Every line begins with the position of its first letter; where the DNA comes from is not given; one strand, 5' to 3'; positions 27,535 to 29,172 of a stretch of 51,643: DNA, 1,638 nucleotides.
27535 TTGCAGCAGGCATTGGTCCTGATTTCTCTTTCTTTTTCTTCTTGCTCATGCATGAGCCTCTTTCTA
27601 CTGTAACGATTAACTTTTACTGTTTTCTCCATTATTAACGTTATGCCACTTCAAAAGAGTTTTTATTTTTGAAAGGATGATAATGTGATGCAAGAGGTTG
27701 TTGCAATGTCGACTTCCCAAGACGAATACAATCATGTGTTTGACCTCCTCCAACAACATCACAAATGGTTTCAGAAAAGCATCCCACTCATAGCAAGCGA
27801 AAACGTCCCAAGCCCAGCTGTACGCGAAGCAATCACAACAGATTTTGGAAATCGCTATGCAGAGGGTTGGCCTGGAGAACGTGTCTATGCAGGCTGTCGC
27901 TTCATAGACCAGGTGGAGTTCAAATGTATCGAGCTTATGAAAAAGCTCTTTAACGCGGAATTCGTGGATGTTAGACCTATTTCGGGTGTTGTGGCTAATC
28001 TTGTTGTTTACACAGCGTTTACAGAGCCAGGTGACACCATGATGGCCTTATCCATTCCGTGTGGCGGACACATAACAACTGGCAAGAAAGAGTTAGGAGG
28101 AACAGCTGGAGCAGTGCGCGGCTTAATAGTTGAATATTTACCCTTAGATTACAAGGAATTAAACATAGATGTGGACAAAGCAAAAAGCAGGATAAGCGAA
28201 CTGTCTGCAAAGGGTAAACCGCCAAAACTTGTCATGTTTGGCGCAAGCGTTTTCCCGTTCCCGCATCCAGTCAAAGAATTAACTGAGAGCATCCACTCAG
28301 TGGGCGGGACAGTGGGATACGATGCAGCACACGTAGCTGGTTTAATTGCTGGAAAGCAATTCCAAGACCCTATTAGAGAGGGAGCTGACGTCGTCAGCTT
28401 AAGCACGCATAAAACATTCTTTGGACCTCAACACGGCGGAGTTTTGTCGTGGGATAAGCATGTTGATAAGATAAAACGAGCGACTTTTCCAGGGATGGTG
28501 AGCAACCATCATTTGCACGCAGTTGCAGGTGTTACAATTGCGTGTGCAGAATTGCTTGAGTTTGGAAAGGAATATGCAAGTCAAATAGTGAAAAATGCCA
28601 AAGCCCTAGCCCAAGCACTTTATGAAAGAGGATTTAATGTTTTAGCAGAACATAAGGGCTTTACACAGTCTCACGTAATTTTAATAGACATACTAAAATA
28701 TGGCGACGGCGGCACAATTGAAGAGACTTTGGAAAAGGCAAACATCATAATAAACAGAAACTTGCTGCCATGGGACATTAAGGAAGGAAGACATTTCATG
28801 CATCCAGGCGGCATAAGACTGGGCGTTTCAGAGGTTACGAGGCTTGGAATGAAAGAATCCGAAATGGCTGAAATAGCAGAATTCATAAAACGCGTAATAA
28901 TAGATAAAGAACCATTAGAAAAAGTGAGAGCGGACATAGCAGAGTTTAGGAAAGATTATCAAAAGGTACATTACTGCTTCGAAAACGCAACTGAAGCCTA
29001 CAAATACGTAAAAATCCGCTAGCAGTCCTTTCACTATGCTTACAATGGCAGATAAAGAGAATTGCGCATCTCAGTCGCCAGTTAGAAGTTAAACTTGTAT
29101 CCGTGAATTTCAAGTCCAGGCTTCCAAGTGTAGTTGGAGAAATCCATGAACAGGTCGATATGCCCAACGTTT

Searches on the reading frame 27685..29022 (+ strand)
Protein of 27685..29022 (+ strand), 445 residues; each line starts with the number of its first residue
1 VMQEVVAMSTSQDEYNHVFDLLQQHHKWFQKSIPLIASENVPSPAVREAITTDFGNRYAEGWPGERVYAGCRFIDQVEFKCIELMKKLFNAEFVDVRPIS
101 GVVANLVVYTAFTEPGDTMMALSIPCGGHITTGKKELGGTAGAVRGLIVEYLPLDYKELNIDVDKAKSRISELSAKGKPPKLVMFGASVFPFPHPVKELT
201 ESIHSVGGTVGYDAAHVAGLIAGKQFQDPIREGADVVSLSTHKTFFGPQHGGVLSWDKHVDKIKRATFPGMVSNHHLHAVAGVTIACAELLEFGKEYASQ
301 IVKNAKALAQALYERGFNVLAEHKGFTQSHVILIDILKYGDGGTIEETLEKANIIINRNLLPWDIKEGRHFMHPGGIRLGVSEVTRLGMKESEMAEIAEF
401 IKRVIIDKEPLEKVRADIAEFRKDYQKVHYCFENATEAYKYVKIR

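Call 77: search_protein_families(library=ncbifam, proteins=[window:27685-29022:+], max_evalue=1e-10)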
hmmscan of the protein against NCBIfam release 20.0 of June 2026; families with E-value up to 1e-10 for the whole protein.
window:27685-29022:+ (445 aa): 3 families
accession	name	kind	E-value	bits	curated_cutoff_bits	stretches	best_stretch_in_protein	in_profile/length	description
NF000586.1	PRK00011.1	subfamily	1.8e-136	455.1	335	1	17-427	3-403/404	serine hydroxymethyltransferase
TIGR04506.1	F_threo_transal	equivalog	2.1e-71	241.5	650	1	18-437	6-413/609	fluorothreonine transaldolase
NF010094.0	PRK13580.1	equivalog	3e-63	214.1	735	2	118-414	170-454/496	glycine hydroxymethyltransferase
